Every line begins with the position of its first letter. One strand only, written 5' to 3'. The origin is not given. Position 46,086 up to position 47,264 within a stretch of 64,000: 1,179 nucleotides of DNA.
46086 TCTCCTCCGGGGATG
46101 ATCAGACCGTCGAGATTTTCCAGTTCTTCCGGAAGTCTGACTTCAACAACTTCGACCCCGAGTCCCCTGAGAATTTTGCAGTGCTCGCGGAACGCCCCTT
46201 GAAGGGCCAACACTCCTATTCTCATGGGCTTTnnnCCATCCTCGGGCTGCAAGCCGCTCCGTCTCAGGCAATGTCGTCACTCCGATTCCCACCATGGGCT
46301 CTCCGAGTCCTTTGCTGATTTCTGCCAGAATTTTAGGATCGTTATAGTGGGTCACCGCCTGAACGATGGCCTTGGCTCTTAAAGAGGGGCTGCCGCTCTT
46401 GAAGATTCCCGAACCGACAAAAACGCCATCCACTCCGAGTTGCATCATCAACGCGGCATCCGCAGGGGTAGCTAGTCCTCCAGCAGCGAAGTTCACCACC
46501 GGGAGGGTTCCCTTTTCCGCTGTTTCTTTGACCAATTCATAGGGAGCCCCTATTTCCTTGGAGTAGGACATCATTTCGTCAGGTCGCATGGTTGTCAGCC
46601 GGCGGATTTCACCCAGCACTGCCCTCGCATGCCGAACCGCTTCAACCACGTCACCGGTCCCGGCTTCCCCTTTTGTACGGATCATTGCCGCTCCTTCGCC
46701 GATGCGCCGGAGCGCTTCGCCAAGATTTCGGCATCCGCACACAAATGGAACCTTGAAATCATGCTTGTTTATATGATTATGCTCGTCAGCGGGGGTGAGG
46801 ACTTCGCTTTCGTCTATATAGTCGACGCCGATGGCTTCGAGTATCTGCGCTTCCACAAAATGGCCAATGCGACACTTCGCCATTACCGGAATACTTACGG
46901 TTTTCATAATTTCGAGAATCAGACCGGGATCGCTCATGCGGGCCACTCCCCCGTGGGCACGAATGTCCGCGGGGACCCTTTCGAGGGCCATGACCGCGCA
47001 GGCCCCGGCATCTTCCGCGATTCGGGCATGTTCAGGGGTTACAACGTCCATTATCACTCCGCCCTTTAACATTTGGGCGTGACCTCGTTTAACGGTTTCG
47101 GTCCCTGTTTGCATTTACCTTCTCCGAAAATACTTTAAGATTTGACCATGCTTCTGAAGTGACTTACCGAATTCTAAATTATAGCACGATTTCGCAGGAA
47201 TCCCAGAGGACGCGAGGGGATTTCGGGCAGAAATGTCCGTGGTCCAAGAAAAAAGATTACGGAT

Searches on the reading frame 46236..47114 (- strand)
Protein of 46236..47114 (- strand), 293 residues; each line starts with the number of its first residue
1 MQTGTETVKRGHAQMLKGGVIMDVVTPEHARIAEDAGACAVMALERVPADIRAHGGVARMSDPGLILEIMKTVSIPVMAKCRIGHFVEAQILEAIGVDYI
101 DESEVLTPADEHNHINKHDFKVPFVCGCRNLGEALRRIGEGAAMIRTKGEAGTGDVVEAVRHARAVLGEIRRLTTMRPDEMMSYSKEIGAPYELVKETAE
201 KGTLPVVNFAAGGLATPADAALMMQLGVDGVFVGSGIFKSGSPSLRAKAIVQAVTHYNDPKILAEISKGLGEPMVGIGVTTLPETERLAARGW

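Call 58: search_protein_families(library=pfam, proteins=[window:46236-47114:-], max_evalue=0.01)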
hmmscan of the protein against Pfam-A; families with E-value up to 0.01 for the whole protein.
window:46236-47114:- (293 aa): 4 families
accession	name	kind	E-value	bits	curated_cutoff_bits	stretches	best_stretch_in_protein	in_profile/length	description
PF01680.23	SOR_SNZ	-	6e-110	366.3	27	1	6-211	2-207/207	SOR/SNZ family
PF05690.20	ThiG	-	3.2e-07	30.4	23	1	195-255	167-225/247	Thiazole biosynthesis protein ThiG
PF01207.24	Dus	-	0.002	17.7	20.4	0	184-261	166-238/311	Dihydrouridine synthase (Dus)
PF04131.20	NanE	-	0.0049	16.5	27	0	191-238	133-177/192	Putative N-acetylmannosamine-6-phosphate epimerase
